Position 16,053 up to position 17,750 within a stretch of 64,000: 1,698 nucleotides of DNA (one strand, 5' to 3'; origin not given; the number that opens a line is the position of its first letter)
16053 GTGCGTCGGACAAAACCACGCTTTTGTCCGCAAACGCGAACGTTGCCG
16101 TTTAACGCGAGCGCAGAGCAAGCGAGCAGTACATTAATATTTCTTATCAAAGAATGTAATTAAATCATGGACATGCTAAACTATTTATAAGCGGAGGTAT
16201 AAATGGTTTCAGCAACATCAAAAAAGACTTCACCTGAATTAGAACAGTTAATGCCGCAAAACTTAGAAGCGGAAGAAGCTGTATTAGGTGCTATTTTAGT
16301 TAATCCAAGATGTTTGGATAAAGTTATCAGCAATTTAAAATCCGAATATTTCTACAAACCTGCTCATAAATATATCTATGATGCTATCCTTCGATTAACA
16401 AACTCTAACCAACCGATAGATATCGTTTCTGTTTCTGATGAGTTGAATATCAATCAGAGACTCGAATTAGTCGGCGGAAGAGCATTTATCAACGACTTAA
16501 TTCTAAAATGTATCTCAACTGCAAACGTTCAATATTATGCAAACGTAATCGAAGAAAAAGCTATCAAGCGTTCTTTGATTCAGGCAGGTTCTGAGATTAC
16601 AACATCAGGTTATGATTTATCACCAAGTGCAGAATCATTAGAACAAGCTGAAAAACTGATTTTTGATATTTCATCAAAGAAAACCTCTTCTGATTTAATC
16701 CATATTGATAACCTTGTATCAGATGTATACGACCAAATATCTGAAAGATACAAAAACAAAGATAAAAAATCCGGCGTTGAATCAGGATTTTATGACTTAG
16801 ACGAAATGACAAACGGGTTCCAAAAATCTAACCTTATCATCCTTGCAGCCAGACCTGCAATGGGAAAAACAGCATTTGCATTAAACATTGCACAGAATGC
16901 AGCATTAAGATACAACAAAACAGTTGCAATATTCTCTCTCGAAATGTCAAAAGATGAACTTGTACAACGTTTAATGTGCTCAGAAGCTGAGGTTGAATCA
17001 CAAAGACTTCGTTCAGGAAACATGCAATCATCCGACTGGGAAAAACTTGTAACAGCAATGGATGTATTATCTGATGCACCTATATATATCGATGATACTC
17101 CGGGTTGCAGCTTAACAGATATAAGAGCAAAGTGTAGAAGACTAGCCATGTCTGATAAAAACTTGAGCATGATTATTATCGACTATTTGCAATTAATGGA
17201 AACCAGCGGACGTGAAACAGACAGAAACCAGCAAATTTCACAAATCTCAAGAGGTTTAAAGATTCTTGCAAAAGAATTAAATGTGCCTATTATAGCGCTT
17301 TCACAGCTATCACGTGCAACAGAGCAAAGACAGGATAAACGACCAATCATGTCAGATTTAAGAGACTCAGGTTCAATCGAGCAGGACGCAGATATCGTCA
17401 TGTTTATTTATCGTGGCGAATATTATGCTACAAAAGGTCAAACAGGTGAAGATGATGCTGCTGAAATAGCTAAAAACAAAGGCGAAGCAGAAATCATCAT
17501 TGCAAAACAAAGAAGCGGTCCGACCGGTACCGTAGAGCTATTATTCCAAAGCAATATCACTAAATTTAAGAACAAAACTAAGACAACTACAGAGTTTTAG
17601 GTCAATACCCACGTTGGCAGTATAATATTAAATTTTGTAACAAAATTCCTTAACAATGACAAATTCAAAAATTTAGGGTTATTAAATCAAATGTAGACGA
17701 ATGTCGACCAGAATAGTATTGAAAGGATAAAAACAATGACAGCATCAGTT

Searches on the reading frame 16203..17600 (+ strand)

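Call 24: search_protein_families(library=ncbifam, proteins=[window:16203-17600:+], max_evalue=0.00001)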
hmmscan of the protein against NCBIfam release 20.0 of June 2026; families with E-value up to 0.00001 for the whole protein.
window:16203-17600:+ (465 aa): 17 families
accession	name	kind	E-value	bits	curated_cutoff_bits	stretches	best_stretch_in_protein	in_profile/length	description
TIGR00665.1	DnaB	equivalog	5.9e-176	585.5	385.25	1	17-459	2-434/435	replicative DNA helicase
NF004384.0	PRK05748.1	equivalog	5.7e-171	569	525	1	14-462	7-446/452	replicative DNA helicase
NF005852.0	PRK07773.1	equivalog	2.7e-162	542.1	780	2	6-391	13-398/886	replicative DNA helicase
NF004109.0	PRK05595.1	equivalog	9e-146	486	737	1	16-458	7-438/444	replicative DNA helicase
NF006606.0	PRK09165.1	equivalog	1.9e-144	482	540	1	7-462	11-491/497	replicative DNA helicase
NF006443.0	PRK08760.1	equivalog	2.4e-134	448.2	741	1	14-461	28-470/476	replicative DNA helicase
TIGR03600.1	phage_DnaB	exception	3.5e-134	447.9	498.65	1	20-448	1-421/421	phage replicative helicase, DnaB family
NF006306.0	PRK08506.1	equivalog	9.4e-130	433.4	596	1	19-461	5-454/472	replicative DNA helicase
NF040583.1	dnaB_SPI-7_type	exception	1.3e-124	416.6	655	1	18-457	2-433/434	SPI-7-type island replicative DNA helicase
NF005424.0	PRK07004.1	equivalog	1.8e-121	405.9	834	1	10-462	6-455/460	replicative DNA helicase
NF006458.0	PRK08840.1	equivalog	6.9e-119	397.6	884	1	16-458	19-456/464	replicative DNA helicase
NF005369.0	PRK06904.1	equivalog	1e-117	393.8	809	1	14-460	22-466/474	replicative DNA helicase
NF005945.0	PRK08006.1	equivalog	4.3e-115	385.2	898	1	15-459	25-464/471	replicative DNA helicase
NF004967.0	PRK06321.1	equivalog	7.6e-109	364.7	751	1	5-460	5-467/472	replicative DNA helicase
NF005240.0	PRK06749.1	subfamily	3e-92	309.6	686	1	18-457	3-426/428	replicative DNA helicase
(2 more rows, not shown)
